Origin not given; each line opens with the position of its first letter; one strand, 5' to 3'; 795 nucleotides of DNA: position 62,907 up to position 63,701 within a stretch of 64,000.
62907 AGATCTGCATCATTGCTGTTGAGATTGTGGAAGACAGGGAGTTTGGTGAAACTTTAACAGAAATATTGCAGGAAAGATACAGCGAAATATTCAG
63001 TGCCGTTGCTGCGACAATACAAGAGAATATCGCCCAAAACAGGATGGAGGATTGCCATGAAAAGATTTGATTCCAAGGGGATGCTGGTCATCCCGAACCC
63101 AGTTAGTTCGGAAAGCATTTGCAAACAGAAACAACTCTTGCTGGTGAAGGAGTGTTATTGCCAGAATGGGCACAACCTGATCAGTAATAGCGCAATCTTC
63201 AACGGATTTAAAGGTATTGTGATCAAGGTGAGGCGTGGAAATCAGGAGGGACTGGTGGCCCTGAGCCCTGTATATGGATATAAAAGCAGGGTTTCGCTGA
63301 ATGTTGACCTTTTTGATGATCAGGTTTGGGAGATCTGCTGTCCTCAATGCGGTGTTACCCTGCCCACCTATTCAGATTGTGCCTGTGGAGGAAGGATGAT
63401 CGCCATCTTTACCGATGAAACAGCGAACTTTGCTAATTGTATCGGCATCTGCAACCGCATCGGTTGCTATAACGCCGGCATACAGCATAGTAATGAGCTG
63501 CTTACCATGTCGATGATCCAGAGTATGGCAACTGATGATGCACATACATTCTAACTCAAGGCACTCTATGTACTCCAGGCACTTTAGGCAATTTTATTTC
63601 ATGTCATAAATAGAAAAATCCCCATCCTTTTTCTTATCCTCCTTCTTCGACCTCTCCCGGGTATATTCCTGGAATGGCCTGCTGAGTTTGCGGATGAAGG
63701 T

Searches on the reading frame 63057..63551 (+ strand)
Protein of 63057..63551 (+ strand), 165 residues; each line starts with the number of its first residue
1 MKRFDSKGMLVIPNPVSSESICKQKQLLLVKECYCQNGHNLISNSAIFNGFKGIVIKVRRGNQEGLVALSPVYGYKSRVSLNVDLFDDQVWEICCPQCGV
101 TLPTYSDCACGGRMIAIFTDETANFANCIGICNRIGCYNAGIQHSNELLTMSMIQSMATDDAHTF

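Call 4: search_protein_families(library=pfam, proteins=[window:63057-63551:+], max_evalue=1)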
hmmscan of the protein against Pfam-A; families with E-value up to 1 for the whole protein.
window:63057-63551:+ (165 aa): 1 family
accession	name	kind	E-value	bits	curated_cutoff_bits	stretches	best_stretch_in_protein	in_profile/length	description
PF13216.11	DUF4024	-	0.19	12.2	25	1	115-131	9-25/35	Protein of unknown function (DUF4024)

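Call 5: search_protein_families(library=ncbifam, proteins=[window:63057-63551:+], max_evalue=1)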
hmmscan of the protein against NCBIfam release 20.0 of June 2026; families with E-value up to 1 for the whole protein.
window:63057-63551:+ (165 aa): 0 families

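Call 7: find_homologous_proteins(query=window:63057-63551:+)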
Query window:63057-63551:+ (165 aa): 87 proteins with E <= 0.001 among 96 candidates.
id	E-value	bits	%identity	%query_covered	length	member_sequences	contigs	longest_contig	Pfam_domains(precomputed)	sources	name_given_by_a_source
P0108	4.3e-106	370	97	100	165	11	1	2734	-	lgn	-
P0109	7.6e-93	327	85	99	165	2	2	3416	-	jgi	-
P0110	6.8e-92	324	87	96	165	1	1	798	-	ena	-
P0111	2.2e-90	319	86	96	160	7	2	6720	-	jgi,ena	-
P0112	6.9e-90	317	80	99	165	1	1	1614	-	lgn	-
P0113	3.9e-89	315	80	100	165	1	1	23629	-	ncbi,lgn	ncbi:MAG: hypothetical protein ABFS05_02685 [Bacteroidota bacterium]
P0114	3.8e-88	311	80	99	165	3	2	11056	-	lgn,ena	-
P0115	6.3e-80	285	78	95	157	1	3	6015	-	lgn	-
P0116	6.9e-80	284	80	91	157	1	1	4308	-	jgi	-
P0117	6.2e-79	281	75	96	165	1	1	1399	-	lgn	-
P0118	6.2e-77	275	75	95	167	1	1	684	-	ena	-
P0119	5.9e-70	252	65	95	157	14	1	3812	-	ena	-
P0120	5.3e-68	246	66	96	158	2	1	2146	-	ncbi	-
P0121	3.0e-67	243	66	96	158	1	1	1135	-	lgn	-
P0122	3.0e-64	234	61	95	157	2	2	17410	-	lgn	-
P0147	2.1e-56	208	55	92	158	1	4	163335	-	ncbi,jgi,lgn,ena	-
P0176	4.1e-50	188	53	92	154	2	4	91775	-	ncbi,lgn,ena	-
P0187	1.1e-43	167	49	90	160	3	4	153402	-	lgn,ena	-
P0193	1.8e-40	156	50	90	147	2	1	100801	-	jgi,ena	-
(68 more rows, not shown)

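Call 10: find_encoding_contigs(protein=P0147, flank=10000, max_places=2)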
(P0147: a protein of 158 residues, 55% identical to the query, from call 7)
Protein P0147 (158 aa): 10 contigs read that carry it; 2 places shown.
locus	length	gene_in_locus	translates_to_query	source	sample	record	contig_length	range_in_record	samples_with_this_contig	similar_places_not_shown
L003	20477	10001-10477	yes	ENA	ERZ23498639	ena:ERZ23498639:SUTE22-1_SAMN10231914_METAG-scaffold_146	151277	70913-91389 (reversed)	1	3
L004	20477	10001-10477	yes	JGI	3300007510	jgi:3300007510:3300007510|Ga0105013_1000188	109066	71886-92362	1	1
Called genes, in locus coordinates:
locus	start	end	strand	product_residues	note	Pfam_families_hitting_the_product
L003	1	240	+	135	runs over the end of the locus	-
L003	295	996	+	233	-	PF00027:cNMP_binding, PF13545:HTH_Crp_2, PF00325:Crp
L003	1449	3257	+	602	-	PF07992:Pyr_redox_2 (weak), PF12831:FAD_oxidored (weak), PF13450:NAD_binding_8 (weak), PF12838:Fer4_7 (faint), PF13237:Fer4_10 (faint), PF00037:Fer4 (faint)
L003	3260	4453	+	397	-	PF13187:Fer4_9 (faint), PF13534:Fer4_17 (faint), PF25160:LdpA_Fe-S-bd (faint), PF12838:Fer4_7, PF13183:Fer4_8, PF13237:Fer4_10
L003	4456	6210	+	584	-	PF00890:FAD_binding_2 (weak), PF01266:DAO (weak), PF07992:Pyr_redox_2, PF12831:FAD_oxidored, PF13450:NAD_binding_8, PF12838:Fer4_7 (weak), PF13187:Fer4_9 (weak), PF14697:Fer4_21, +4 more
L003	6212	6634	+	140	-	PF02662:FlpD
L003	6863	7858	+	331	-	PF01058:Oxidored_q6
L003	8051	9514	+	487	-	PF27537:HoxH, PF00374:NiFeSe_Hases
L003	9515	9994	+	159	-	PF01750:HycI (weak)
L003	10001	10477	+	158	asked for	-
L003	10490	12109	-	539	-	PF01073:3Beta_HSD, PF01370:Epimerase, PF02719:Polysacc_synt_2 (weak), PF04321:RmlD_sub_bind, PF05368:NmrA (faint), PF13460:NAD_binding_10, PF16363:GDP_Man_Dehyd, PF07993:NAD_binding_4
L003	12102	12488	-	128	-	-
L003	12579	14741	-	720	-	PF13620:CarboxypepD_reg, PF13715:CarbopepD_reg_2, PF17210:SdrD_B (faint), PF20782:TssR_VWA (weak), PF00092:VWA, PF18962:Por_Secre_tail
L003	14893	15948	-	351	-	PF01595:CNNM, PF00571:CBS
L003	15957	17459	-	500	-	PF14339:DUF4394 (faint), PF00801:PKD, PF18911:PKD_4, PF19408:PKD_6, PF18962:Por_Secre_tail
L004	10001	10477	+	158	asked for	-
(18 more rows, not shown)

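Call 23: find_related_loci(query=A3, collection=metagenome_contigs, flank=10000)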
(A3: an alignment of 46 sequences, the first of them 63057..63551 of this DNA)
Query A3 (165 aa) in metagenome_contigs; peptide patterns used: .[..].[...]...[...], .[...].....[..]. (x = any residue, [..] = any of these).
301 stretches matched a pattern; 145 encode a relative of the query (tblastn E <= 1e-3); the best 80 are kept; 80 distinct loci.
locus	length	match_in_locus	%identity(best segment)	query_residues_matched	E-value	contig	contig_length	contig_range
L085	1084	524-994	89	1-157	8e-106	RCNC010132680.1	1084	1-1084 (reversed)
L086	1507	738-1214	86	1-159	2e-100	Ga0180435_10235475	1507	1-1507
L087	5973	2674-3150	82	1-159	2e-90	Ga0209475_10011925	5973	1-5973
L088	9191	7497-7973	82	1-159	2e-90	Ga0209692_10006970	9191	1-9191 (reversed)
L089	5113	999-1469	60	1-157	1e-64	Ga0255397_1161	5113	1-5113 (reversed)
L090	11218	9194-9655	56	1-154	1e-63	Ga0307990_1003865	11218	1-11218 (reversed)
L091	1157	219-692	53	1-158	2e-66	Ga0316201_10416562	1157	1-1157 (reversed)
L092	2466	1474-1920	56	1-149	2e-61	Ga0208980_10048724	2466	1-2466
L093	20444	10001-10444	57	1-148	2e-59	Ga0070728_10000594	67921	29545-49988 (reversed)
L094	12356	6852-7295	57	1-148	2e-59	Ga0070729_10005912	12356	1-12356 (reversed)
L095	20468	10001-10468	55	2-155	3e-59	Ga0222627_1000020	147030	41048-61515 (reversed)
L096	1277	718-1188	54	1-157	3e-62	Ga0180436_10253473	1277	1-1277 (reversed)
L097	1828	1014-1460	54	1-149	6e-60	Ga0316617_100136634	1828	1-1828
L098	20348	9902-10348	54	1-149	4e-57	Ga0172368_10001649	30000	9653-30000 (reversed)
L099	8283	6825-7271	54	1-149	1e-56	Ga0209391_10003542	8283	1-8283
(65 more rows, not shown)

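Call 28: find_encoding_contigs(protein=P0193, flank=8000, max_places=1)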
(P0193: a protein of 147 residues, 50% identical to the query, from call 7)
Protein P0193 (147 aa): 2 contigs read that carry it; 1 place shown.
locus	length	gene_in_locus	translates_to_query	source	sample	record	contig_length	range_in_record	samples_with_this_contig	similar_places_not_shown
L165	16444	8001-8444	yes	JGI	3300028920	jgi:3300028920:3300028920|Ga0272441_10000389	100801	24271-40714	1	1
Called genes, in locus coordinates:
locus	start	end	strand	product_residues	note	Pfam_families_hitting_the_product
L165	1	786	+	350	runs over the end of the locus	PF25973:BSH_CzcB (weak), PF25989:YknX_C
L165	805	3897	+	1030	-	PF00873:ACR_tran, PF03176:MMPL (weak)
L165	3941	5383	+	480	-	PF00224:PK, PF02887:PK_C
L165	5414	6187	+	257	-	PF00378:ECH_1, PF16113:ECH_2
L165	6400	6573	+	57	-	-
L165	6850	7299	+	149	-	PF00072:Response_reg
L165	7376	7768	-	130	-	-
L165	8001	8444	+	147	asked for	-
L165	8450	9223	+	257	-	PF08238:Sel1, PF23310:TPR_27 (faint), PF08238:Sel1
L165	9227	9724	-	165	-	-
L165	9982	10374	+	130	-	PF04186:FxsA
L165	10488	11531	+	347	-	PF00793:DAHP_synth_1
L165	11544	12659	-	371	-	PF04055:Radical_SAM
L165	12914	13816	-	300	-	PF00231:ATP-synt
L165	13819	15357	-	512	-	PF02874:ATP-synt_ab_N, PF00006:ATP-synt_ab, PF00306:ATP-synt_ab_C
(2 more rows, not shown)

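Call 29: find_encoding_contigs(protein=P0187, flank=8000, max_places=1)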
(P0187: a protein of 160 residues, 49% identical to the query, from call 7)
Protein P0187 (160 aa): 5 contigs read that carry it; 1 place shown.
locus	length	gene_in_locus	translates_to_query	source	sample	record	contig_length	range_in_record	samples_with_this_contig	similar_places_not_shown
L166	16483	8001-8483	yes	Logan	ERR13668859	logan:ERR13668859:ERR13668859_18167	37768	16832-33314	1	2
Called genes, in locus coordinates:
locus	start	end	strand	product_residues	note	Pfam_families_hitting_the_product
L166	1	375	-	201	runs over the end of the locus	-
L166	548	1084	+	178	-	PF13650:Asp_protease_2, PF13975:gag-asp_proteas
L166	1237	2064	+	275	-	-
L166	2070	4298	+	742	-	PF11396:PepSY_like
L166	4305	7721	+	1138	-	PF00400:WD40, PF23381:Beta-prop_IFT122_1st, PF24105:Beta-prop_CAF1B_HIR1, PF24780:WD40_MABP1-WDR62_1st, PF24796:WDR55, PF24805:EIF3I, PF24807:WD40_CDC20-Fz, PF24814:WD40_Prp19, +70 more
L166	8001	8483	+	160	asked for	-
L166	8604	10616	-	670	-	PF05013:FGase, PF08014:MATCAP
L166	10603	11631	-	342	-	PF02951:GSH-S_N, PF02655:ATP-grasp_3 (faint), PF02955:GSH-S_ATP, PF08443:RimK, PF14398:ATPgrasp_YheCD (weak)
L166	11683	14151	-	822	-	PF07819:PGAP1 (faint)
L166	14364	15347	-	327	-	-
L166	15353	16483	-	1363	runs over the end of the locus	PF00989:PAS (weak), PF08448:PAS_4 (faint), PF08447:PAS_3, PF00989:PAS (weak), PF13426:PAS_9, PF00512:HisKA, PF02518:HATPase_c, PF00072:Response_reg, +2 more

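Call 30: find_encoding_contigs(protein=P0176, flank=8000, max_places=1)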
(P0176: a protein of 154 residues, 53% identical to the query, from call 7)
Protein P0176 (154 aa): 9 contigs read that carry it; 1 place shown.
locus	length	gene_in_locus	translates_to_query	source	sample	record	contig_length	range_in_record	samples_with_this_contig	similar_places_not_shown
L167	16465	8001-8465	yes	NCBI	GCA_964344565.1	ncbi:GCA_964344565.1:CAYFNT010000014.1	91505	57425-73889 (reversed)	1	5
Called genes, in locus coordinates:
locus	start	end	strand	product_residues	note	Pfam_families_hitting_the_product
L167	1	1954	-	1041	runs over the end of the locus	PF13424:TPR_12 (faint), PF17874:TPR_MalT (weak), PF14559:TPR_19 (weak), PF12770:CHAT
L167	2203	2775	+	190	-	PF04542:Sigma70_r2 (weak)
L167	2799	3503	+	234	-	-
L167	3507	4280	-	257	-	PF02578:Cu-oxidase_4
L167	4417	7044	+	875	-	PF06452:CBM9_1, PF19313:DUF5916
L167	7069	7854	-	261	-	-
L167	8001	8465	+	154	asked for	-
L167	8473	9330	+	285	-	PF00583:Acetyltransf_1, PF13527:Acetyltransf_9 (faint), PF08445:FR47 (faint), PF14542:Acetyltransf_CG (faint), PF00583:Acetyltransf_1, PF13673:Acetyltransf_10, PF13508:Acetyltransf_7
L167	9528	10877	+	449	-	PF09112:N-glycanase_N (faint), PF09113:N-glycanase_C, PF13860:FlgD_ig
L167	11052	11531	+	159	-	PF03625:DUF302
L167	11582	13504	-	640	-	PF02085:Cytochrom_CIII (faint), PF14522:Cytochrome_C7 (faint), PF14537:Cytochrom_c3_2 (faint), PF01292:Ni_hydr_CYTB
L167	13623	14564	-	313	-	PF00291:PALP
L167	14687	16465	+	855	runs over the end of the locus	PF15902:Sortilin-Vps10, PF18962:Por_Secre_tail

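Call 32: predict_structure(alignment_id=A3)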
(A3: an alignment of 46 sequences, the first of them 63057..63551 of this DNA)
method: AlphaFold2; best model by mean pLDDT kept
length: 165 residues; sequences in the alignment: 46
mean_pLDDT: 80.2   pTM: 0.71
mean pLDDT of the five models: 80.2, 78.2, 78.0, 77.7, 77.3
residues with pLDDT >= 90: 73; 70-90: 46; 50-70: 37; < 50: 9
segments of 3 or more residues with pLDDT < 50: 161-165
pLDDT, mean of each block of 10 residues (from residue 1): 57 52 68 95 89 94 94 79 90 97 93 94 90 86 69 58 40
secondary structure, 60 per line:
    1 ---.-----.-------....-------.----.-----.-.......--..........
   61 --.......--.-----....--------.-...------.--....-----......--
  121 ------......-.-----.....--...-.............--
elements in order: H18-21 E42-48 E51-60 E63-69 E78-81 E92-94 E104-107 E113-118 E127-132 E140-144 E147-149 H151-163

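Call 63: search_protein_families(library=pfam, proteins=[L098:11199-13922:+], max_evalue=0.00001)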
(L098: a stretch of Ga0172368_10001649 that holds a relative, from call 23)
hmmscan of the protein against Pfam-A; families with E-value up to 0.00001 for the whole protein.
L098:11199-13922:+ (908 aa): 11 families
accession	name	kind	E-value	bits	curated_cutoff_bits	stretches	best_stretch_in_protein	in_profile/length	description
PF00384.28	Molybdopterin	-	1.2e-77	261.8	24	1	281-706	1-352/353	Molybdopterin oxidoreductase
PF01568.27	Molydop_binding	-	2.1e-30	105.5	26.8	1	790-895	1-109/110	Molydopterin dinucleotide binding domain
PF13510.11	Fer2_4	-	8.6e-20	71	22.8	1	3-79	2-81/82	2Fe-2S iron-sulfur cluster binding domain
PF10588.14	NADH-G_4Fe-4S_3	-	3.7e-16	58.8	27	1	86-123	1-38/40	NADH-ubiquinone oxidoreductase-G iron-sulfur binding region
PF04879.21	Molybdop_Fe4S4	-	3.2e-15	56.3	22.7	1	224-278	4-55/55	Molybdopterin oxidoreductase Fe4S4 domain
PF00037.32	Fer4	-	1.1e-08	34.9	21.1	0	190-207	6-23/24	4Fe-4S binding domain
PF12838.12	Fer4_7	-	3.1e-08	34.4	27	1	148-206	1-52/52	4Fe-4S dicluster domain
PF13187.11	Fer4_9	-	4.7e-07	30.2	27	1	148-206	1-51/52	4Fe-4S dicluster domain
PF12837.12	Fer4_6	-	2.2e-06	27.7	25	0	189-207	6-24/24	4Fe-4S binding domain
PF14697.11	Fer4_21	-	6.3e-06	26.7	35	1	145-205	4-55/59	4Fe-4S dicluster domain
PF13183.11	Fer4_8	-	8.1e-06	26.7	27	1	146-205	2-67/68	4Fe-4S dicluster domain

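Call 64: fold_search(model_id=the predicted structure, library=pdb)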
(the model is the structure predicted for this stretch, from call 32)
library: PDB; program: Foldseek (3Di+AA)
matches with E <= 10: 205; with E <= 0.001: 0
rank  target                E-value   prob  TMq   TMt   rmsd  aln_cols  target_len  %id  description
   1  7olc_SE               2.9e-01  0.05  0.13  0.10  14.2       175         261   11  Thermophilic eukaryotic 80S ribosome at idle POST state (released 2022-01-26)
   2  1dkx_A                6.2e-01  0.08  0.19  0.16  13.6       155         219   12  THE SUBSTRATE BINDING DOMAIN OF DNAK IN COMPLEX WITH A SUBSTRATE PEPTIDE, DETERMINED FROM TYPE 1 SELENOMETHIONYL CRYST (released 1996-12-07)
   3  1eif                  6.2e-01  0.03  0.12  0.14  17.9       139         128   15  EUKARYOTIC TRANSLATION INITIATION FACTOR 5A FROM METHANOCOCCUS JANNASCHII (released 1998-10-14)
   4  4ezq_A                7.2e-01  0.05  0.16  0.13  14.7       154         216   13  Crystal structure of the substrate binding domain of E.coli DnaK in complex with the C-terminal part of pyrrhocoricin  (released 2013-04-17)
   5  8ove_A1               7.2e-01  0.04  0.14  0.10  14.3       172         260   10  CRYO-EM STRUCTURE OF TRYPANOSOMA BRUCEI PROCYCLIC FORM 80S RIBOSOME : TB11CS6H1 snoRNA mutant (released 2023-11-29)
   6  9v1j_sf               8.1e-01  0.05  0.12  0.10  14.6       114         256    8  Cryo- EM structure of small subunit (body) of 75S ribosome with P- tRNA from Entamoeba histolytica (released 2025-10-08)
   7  8a98_SE               9.5e-01  0.03  0.14  0.11  14.6       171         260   10  CRYO-EM STRUCTURE OF LEISHMANIA MAJOR 80S RIBOSOME : snoRNA MUTANT (released 2023-10-11)
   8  5tzs_5                9.5e-01  0.02  0.13  0.10  12.1       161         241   12  Architecture of the yeast small subunit processome (released 2016-12-21)
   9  8auv_A                1.0e+00  0.04  0.15  0.13  12.4       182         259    9  Cryo-EM structure of the plant 40S subunit (released 2023-06-07)
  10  9kkf_SE               1.1e+00  0.04  0.17  0.13  11.5       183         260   10  Structure of the human 40S ribosome complexed with HCV IRES and eIF3 (released 2025-12-03)
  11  6ybw_C                1.1e+00  0.03  0.15  0.12  11.8       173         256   10  Structure of a human 48S translational initiation complex - 40S body (released 2020-09-16)
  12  4ezy_A                1.2e+00  0.06  0.16  0.15  14.1       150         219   12  Crystal structure of the substrate binding domain of E.coli DnaK in complex with the designer peptide NRLILTG (released 2013-04-17)
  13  1dkz_A                1.6e+00  0.03  0.16  0.13  13.9       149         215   13  THE SUBSTRATE BINDING DOMAIN OF DNAK IN COMPLEX WITH A SUBSTRATE PEPTIDE, DETERMINED FROM TYPE 1 NATIVE CRYSTALS (released 1996-12-07)
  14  3qnj_B                1.6e+00  0.03  0.15  0.13  14.5       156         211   12  Crystal structure of the substrate binding domain of E.coli DnaK in complex with the antimicrobial peptide oncocin (released 2011-03-23)
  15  6xa1_SE               1.6e+00  0.02  0.14  0.11  12.3       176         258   10  Structure of a drug-like compound stalled human translation termination complex (released 2020-10-07)
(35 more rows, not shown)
